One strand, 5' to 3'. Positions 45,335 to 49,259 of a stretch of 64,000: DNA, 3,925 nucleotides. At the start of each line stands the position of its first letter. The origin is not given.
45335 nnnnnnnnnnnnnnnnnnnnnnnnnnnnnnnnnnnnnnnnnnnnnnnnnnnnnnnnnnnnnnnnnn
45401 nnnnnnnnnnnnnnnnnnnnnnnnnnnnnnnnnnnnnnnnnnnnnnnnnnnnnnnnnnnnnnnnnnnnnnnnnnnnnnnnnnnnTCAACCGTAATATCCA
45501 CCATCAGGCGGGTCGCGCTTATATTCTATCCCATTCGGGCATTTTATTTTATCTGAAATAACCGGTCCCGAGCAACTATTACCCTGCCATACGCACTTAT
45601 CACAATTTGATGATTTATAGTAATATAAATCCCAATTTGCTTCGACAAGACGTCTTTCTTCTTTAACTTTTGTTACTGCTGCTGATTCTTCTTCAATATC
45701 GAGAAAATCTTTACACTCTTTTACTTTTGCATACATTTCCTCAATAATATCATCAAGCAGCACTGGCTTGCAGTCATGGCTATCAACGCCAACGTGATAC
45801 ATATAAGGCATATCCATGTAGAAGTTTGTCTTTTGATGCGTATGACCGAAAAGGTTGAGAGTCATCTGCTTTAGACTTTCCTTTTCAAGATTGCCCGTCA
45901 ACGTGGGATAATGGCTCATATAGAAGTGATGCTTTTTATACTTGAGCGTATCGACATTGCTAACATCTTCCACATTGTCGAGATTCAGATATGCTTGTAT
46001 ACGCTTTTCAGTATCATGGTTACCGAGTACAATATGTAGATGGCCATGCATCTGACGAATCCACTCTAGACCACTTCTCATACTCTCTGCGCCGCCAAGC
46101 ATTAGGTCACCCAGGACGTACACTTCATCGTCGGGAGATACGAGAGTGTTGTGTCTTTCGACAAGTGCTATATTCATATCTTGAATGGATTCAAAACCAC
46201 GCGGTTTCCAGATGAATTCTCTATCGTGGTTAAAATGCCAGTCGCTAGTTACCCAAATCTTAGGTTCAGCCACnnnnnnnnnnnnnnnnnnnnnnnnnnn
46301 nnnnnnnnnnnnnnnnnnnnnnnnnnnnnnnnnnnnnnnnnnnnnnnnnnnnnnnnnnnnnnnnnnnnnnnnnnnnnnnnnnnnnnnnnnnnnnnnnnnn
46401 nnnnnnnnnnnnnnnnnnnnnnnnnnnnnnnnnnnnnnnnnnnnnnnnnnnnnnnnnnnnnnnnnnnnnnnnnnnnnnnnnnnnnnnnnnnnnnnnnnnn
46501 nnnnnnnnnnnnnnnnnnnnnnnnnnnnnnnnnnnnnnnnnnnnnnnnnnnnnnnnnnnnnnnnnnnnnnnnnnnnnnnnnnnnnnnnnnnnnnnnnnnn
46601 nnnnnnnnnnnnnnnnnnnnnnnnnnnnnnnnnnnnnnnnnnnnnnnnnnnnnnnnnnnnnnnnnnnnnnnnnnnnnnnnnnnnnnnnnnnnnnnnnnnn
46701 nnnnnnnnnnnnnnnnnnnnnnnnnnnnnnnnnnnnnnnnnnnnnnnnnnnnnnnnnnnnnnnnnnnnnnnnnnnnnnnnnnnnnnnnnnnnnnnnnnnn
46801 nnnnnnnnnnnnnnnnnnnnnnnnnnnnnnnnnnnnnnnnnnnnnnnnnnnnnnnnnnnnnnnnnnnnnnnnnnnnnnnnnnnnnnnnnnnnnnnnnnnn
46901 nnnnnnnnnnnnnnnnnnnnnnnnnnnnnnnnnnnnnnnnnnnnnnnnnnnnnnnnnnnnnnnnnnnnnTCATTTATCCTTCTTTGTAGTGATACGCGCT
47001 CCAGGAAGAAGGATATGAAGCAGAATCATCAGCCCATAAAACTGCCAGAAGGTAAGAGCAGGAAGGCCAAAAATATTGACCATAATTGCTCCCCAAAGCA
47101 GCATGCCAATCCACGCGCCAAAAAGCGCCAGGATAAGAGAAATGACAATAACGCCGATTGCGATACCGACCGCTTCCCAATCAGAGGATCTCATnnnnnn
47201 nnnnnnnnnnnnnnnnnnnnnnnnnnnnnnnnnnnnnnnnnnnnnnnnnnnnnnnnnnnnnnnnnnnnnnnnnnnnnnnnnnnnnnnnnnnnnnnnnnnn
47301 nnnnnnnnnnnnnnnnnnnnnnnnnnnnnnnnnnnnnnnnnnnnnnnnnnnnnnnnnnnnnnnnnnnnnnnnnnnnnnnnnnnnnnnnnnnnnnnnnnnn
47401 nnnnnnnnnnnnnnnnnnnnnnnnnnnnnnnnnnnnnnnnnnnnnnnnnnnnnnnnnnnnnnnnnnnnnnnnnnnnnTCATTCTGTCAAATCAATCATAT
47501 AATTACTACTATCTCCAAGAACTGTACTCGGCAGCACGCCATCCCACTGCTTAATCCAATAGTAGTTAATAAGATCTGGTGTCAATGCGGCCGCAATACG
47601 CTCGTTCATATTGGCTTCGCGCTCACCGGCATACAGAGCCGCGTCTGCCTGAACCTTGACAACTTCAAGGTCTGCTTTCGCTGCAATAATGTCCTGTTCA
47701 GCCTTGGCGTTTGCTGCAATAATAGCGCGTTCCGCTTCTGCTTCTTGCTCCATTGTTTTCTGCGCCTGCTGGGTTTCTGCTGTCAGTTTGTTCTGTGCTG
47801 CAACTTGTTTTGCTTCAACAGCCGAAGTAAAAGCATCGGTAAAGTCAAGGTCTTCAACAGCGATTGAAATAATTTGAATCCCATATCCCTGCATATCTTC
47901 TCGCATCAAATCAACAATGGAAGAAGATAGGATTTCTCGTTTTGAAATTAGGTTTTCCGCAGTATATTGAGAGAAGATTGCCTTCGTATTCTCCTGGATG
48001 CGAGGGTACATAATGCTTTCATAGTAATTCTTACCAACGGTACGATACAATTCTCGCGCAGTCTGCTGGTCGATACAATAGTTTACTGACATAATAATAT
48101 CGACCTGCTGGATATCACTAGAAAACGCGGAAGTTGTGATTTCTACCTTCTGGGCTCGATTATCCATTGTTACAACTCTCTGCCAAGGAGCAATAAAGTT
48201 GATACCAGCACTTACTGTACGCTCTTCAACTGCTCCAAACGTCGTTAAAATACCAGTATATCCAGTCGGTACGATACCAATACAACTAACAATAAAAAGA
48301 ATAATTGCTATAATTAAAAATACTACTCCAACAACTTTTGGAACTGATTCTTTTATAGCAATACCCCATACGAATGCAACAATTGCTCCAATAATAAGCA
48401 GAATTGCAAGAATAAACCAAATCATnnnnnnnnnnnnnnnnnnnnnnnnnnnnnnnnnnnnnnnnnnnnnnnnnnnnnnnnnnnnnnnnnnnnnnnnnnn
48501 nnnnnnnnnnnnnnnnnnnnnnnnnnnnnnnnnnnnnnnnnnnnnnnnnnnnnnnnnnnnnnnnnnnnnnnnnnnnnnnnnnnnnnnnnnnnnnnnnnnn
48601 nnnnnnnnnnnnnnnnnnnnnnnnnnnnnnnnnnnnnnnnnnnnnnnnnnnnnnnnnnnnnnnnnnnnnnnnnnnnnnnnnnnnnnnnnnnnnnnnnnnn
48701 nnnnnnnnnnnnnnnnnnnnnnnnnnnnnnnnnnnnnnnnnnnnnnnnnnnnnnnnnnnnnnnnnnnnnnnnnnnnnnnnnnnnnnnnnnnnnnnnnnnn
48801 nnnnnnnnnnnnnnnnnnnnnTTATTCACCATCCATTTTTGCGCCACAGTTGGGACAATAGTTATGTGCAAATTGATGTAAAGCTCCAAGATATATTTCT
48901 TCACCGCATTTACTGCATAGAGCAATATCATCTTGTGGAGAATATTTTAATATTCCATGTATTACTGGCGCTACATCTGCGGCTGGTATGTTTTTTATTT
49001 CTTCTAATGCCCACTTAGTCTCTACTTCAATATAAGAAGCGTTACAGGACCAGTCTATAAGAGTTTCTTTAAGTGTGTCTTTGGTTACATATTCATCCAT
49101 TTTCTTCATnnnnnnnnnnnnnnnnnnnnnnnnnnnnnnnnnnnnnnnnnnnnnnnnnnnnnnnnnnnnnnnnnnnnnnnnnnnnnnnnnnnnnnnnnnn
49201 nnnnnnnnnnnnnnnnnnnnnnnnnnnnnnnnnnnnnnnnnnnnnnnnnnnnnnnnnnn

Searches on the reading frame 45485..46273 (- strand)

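Call 27: search_protein_families(library=phrogs, proteins=[window:45485-46273:-], max_evalue=0.001)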
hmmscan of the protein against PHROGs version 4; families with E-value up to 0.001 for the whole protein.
window:45485-46273:- (262 aa): 2 families
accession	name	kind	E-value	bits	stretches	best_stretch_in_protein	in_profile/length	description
phrog_547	-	other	1.2e-45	156.6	1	3-203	28-222/245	phosphoesterase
phrog_1649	-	other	1.1e-05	25.3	1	3-110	35-129/308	metallo-phosphoesterase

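Call 28: search_protein_families(library=pfam, proteins=[window:45485-46273:-], max_evalue=0.01)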
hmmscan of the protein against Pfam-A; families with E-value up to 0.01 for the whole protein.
window:45485-46273:- (262 aa): 2 families
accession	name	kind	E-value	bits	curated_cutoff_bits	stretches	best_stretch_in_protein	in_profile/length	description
PF12850.12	Metallophos_2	-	1.9e-08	34.9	27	1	6-151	3-122/154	Calcineurin-like phosphoesterase superfamily domain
PF00149.33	Metallophos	-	2.6e-05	25.2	21.5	1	5-111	2-104/191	Calcineurin-like phosphoesterase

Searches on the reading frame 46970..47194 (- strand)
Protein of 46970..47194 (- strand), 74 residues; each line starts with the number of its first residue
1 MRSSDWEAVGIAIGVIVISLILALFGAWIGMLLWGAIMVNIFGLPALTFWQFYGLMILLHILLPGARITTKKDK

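Call 27: search_protein_families(library=phrogs, proteins=[window:46970-47194:-], max_evalue=0.001)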
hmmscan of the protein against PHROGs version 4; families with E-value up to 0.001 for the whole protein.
window:46970-47194:- (74 aa): 2 families
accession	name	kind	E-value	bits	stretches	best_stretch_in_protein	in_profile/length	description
phrog_2169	-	moron, auxiliary metabolic gene and host takeover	4.9e-08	33.8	1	12-65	14-67/103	membrane protein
phrog_705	-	unknown function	0.00045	21.4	1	19-63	37-82/85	-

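Call 28: search_protein_families(library=pfam, proteins=[window:46970-47194:-], max_evalue=0.01)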
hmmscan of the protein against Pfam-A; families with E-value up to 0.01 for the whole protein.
window:46970-47194:- (74 aa): 0 families

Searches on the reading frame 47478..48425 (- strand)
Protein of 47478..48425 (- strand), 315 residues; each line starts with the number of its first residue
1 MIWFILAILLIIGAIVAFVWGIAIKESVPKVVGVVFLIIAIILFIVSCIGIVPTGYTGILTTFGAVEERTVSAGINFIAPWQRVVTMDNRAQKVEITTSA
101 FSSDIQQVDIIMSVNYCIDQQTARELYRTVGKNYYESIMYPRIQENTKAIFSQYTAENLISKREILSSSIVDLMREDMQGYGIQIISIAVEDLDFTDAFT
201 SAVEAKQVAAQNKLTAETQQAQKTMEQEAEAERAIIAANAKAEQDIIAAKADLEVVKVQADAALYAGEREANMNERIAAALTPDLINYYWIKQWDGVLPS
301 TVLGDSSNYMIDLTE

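Call 27: search_protein_families(library=phrogs, proteins=[window:47478-48425:-], max_evalue=0.001)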
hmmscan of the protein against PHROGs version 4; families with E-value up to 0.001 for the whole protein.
window:47478-48425:- (315 aa): 1 family
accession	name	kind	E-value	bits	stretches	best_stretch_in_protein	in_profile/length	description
phrog_200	-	other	1.1e-51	177.1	1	2-311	45-357/379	lipoprotein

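Call 28: search_protein_families(library=pfam, proteins=[window:47478-48425:-], max_evalue=0.01)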
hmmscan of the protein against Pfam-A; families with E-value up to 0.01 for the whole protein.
window:47478-48425:- (315 aa): 1 family
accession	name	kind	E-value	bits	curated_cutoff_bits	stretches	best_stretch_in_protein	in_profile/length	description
PF01145.31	Band_7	-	2.9e-33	115.8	23.6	1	51-225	2-172/176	SPFH domain / Band 7 family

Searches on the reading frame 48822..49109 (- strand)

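Call 57: search_protein_families(library=pfam, proteins=[window:48822-49109:-], max_evalue=0.01)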
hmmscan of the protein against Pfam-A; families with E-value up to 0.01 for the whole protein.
window:48822-49109:- (95 aa): 5 families
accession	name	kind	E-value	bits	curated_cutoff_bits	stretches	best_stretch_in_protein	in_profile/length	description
PF13240.11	Zn_Ribbon_1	-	1.2e-05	25.4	25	0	84-91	15-22/23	zinc-ribbon domain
PF09297.16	Zn_ribbon_NUD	-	0.00015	21.8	24.8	0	82-92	3-13/32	NADH pyrophosphatase zinc ribbon domain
PF13248.11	Zn_ribbon_3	-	0.00041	20.2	27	0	82-91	2-11/26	zinc-ribbon domain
PF12773.13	DZR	-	0.0015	19.1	27.3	1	60-93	10-35/45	Double zinc ribbon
PF24460.1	DUF7575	-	0.0055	16.5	28.5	0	84-94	5-15/28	Domain of unknown function (DUF7575)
